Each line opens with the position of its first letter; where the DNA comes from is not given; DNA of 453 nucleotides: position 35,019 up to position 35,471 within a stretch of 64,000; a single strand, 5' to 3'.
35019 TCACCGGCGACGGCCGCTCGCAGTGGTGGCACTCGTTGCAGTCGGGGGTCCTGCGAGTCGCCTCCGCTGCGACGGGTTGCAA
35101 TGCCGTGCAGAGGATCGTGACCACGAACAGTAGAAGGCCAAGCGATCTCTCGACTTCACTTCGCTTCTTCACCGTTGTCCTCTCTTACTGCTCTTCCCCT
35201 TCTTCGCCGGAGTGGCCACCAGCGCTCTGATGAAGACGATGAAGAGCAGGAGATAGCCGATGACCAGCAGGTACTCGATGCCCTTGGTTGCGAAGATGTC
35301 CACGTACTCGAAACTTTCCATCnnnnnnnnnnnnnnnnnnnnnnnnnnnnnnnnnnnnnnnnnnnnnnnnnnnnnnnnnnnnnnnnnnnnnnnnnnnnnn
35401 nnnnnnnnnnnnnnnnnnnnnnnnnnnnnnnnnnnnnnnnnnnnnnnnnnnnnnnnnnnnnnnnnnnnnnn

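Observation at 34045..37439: Hmc/Nhc/Cbc-type transmembrane redox module built around a 13-heme cytochrome c, in an FCB-like high-GC genome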

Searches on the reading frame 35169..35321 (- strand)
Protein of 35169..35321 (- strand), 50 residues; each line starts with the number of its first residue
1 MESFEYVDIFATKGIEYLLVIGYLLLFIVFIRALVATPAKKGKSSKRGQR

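Call 7: search_protein_families(library=pfam, proteins=[window:35169-35321:-], max_evalue=0.1)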
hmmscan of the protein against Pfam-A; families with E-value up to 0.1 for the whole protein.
window:35169-35321:- (50 aa): 1 family
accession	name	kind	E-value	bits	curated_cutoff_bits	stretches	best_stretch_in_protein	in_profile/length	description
PF13179.11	DUF4006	-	0.041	14.3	22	1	8-43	6-41/64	Family of unknown function (DUF4006)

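Call 8: search_protein_families(library=ncbifam, proteins=[window:35169-35321:-], max_evalue=0.1)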
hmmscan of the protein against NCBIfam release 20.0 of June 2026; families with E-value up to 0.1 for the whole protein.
window:35169-35321:- (50 aa): 0 families

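Call 31: search_protein_families(library=pfam, proteins=[window:35169-35321:-], max_evalue=10)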
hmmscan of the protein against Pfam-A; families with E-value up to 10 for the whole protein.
window:35169-35321:- (50 aa): 1 family
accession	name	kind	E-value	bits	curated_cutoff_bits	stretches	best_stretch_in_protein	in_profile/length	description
PF13179.11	DUF4006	-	0.041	14.3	22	1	8-43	6-41/64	Family of unknown function (DUF4006)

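Call 39: search_protein_families(library=ncbifam, alignment_id=A2, max_evalue=10)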
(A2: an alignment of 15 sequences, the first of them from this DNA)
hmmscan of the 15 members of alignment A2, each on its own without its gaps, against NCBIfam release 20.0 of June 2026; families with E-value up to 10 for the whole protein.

A. member 1, seq(50 aa): 1 family
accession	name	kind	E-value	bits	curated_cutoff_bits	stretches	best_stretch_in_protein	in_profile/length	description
NF045712.1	sulf_resp_HmcD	equivalog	0.1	12.6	34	1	10-30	9-29/38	sulfate respiration complex protein HmcD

B. families by the number of members that match (of 15 scanned): 4 families
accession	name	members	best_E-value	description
NF045712.1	sulf_resp_HmcD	8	8e-11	sulfate respiration complex protein HmcD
NF049862.1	SSA_2305_Nterm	2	0.0089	SSA_2305 family type IV pilus system protein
NF045538.1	AciT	1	0.096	AciT family ciprofloxacin tolerance protein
NF006910.0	PRK09400.1-6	1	0.1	preprotein translocase subunit SecE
